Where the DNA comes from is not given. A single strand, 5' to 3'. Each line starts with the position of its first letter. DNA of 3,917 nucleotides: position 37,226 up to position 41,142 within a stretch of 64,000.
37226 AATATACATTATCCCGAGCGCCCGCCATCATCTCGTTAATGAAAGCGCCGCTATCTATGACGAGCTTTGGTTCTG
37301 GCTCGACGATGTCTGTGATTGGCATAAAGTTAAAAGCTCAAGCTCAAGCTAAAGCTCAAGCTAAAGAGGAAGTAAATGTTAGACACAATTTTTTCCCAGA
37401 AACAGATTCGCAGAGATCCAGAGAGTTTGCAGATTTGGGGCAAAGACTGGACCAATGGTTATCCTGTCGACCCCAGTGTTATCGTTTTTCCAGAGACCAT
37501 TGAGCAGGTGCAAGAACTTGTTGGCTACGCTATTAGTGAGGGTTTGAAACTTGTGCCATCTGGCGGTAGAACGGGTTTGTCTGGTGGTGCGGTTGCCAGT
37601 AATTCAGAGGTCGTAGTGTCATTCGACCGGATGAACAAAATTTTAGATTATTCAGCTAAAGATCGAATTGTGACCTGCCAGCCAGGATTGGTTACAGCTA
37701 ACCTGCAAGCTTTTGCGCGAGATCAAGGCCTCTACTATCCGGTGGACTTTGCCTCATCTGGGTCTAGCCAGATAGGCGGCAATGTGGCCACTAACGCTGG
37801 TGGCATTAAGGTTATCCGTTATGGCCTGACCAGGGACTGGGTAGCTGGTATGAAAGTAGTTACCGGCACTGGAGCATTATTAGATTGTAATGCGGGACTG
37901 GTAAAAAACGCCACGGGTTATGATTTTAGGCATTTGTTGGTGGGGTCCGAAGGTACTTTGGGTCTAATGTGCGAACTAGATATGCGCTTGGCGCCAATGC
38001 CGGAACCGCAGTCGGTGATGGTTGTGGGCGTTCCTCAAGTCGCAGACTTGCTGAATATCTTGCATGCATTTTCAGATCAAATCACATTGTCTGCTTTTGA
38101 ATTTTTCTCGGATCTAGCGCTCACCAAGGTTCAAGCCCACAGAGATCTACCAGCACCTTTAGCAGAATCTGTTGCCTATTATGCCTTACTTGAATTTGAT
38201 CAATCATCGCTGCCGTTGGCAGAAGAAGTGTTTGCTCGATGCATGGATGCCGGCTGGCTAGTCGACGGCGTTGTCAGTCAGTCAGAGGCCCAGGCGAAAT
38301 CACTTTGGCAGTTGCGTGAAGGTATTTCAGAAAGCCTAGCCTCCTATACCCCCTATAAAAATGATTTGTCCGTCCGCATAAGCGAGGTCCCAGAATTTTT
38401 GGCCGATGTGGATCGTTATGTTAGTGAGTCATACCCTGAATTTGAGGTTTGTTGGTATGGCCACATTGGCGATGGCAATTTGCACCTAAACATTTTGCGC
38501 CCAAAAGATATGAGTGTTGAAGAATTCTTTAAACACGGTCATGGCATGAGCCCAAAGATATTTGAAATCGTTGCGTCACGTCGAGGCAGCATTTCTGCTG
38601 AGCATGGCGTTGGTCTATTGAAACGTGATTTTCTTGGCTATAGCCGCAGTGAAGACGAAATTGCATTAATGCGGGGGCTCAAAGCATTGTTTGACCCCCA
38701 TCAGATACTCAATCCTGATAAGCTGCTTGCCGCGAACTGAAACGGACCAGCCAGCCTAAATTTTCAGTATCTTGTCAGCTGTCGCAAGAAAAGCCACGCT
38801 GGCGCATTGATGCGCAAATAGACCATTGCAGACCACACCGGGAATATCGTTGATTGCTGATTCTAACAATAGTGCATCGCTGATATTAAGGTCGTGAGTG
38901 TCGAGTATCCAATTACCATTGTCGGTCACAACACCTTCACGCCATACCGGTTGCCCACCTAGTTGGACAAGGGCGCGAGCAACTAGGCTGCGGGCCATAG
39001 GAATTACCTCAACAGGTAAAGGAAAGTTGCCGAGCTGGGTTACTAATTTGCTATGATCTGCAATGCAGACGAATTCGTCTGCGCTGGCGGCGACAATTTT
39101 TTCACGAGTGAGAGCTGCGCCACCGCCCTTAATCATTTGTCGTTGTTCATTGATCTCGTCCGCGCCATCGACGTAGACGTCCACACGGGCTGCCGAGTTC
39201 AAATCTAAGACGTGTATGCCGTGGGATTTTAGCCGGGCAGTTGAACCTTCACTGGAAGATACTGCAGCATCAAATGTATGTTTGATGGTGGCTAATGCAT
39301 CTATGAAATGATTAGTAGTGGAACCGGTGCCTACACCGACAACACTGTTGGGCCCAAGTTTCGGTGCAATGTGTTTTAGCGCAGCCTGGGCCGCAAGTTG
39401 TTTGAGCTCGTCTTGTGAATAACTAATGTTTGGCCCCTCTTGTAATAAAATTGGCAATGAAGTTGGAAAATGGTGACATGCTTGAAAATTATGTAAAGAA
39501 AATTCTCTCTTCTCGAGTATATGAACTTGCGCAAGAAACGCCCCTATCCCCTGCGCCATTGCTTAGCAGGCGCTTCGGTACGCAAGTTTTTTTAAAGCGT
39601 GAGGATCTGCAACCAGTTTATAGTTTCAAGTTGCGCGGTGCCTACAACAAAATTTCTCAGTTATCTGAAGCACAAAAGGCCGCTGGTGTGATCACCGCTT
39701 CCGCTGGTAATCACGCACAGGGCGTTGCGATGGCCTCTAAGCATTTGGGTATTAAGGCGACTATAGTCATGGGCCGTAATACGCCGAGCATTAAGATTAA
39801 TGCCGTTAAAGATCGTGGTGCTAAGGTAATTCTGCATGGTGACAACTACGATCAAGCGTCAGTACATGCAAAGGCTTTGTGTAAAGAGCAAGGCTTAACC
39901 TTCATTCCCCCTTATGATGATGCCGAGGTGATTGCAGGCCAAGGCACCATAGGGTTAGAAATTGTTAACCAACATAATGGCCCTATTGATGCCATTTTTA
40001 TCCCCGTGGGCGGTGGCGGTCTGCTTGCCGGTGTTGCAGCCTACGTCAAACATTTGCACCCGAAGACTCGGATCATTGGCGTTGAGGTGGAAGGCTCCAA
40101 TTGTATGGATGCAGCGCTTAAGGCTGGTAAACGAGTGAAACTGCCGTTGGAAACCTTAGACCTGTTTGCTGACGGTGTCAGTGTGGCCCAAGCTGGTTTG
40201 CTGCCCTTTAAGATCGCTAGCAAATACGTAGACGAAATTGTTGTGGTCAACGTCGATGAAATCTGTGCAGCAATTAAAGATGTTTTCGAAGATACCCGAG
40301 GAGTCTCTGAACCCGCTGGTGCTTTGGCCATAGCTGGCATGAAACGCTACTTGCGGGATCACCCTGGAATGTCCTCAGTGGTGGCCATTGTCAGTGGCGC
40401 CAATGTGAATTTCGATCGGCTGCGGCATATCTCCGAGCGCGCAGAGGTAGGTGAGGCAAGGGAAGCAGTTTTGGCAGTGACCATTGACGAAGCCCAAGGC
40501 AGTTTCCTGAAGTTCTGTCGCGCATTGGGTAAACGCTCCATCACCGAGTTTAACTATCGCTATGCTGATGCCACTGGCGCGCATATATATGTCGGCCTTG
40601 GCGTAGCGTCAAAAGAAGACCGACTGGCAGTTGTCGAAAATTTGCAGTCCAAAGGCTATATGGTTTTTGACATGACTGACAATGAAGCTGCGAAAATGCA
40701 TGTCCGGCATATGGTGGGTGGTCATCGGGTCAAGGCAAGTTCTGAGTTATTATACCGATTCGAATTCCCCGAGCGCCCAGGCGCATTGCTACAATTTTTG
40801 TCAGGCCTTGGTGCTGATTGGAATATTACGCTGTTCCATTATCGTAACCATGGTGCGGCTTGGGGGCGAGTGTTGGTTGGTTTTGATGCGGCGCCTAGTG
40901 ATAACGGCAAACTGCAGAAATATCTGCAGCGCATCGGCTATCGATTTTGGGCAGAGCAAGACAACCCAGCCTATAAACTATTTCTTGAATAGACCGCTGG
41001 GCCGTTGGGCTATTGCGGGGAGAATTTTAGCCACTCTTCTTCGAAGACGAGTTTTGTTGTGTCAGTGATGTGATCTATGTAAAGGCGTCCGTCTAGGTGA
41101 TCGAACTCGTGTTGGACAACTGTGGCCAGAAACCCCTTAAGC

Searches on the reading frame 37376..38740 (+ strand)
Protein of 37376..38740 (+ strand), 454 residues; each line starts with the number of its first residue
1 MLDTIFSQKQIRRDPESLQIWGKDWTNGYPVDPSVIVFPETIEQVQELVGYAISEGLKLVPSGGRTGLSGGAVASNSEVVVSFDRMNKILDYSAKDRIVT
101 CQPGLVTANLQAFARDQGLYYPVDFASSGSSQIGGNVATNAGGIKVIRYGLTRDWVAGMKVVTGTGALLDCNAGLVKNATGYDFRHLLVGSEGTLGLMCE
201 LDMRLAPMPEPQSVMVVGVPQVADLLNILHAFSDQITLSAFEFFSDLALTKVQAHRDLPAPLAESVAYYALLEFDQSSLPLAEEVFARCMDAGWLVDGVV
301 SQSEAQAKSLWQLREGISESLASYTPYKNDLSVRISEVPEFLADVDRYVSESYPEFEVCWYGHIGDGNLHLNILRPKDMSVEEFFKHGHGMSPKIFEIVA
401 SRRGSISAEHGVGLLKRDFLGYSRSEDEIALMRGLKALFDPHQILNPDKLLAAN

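Call 47: search_protein_families(library=ncbifam, proteins=[window:37376-38740:+], max_evalue=1e-10)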
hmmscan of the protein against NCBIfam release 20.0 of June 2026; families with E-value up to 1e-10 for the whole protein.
window:37376-38740:+ (454 aa): 5 families
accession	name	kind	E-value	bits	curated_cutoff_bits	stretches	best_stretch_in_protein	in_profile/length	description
TIGR00387.1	glcD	equivalog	3.4e-84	283.1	567.9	1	36-449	1-413/413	glycolate oxidase subunit GlcD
NF008408.0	PRK11230.1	equivalog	1.1e-51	175.8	897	1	8-450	31-471/499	glycolate oxidase subunit GlcD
NF049975.1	2HglutDHaseYdiJ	equivalog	6.4e-30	103.6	1350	1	29-172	48-193/1018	D-2-hydroxyglutarate dehydrogenase YdiJ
NF008439.0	PRK11282.1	equivalog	1.2e-25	90.1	284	1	42-245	8-210/358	glycolate oxidase subunit GlcE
TIGR01678.1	FAD_lactone_ox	subfamily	2.1e-14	53.3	396.8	1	23-226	5-200/438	sugar 1,4-lactone oxidase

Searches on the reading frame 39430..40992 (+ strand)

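Call 47: search_protein_families(library=ncbifam, proteins=[window:39430-40992:+], max_evalue=1e-10)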
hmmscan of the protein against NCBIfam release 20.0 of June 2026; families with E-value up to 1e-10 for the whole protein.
window:39430-40992:+ (520 aa): 36 families (the best 25 are shown)
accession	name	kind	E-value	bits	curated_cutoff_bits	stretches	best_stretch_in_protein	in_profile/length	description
NF006674.0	PRK09224.1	subfamily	1.8e-232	772.5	577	1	16-519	5-507/508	threonine ammonia-lyase IlvA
NF009130.0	PRK12483.1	subfamily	1e-231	770.1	801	1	11-519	12-520/521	threonine ammonia-lyase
TIGR01124.1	ilvA_2Cterm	equivalog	1.2e-224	746.5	411.3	1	20-519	1-499/499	threonine ammonia-lyase, biosynthetic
NF006390.0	PRK08639.1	equivalog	5.8e-116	387.9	421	1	28-421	17-413/418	threonine ammonia-lyase IlvA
TIGR02079.1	THD1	equivalog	9.5e-111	370.5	440.55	1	28-420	8-404/410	threonine ammonia-lyase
TIGR01127.1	ilvA_1Cterm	equivalog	4.4e-96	322.2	378.75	1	37-411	1-377/380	threonine ammonia-lyase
NF005600.0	PRK07334.1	equivalog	6.1e-89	298.4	496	1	30-410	22-402/408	threonine ammonia-lyase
NF006389.0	PRK08638.1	equivalog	1.4e-88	297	453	1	28-339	19-328/333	bifunctional threonine ammonia-lyase/L-serine ammonia-lyase TdcB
NF005292.0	PRK06815.1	equivalog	2.5e-82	276.5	371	1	30-334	15-316/320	threonine/serine dehydratase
NF005680.0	PRK07476.1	equivalog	5.6e-79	265.5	413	1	28-336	15-321/326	hydroxyectoine utilization dehydratase EutB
NF005454.0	PRK07048.1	equivalog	8.9e-76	255.1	452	1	28-334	17-319/324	threo-3-hydroxy-L-aspartate ammonia-lyase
TIGR02991.1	ectoine_eutB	equivalog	1.2e-72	244.6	413.35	1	28-334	11-314/317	hydroxyectoine utilization dehydratase EutB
NF006094.0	PRK08246.1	subfamily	1.2e-65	221.9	331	1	26-331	13-309/310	serine/threonine dehydratase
NF004771.0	PRK06110.1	equivalog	2.9e-57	194.2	317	1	29-334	14-315/323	threonine dehydratase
NF045641.2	BHydaspDhtseBhcB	equivalog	5.2e-57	193.3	550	1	28-331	12-310/312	beta-hydroxyaspartate dehydratase BhcB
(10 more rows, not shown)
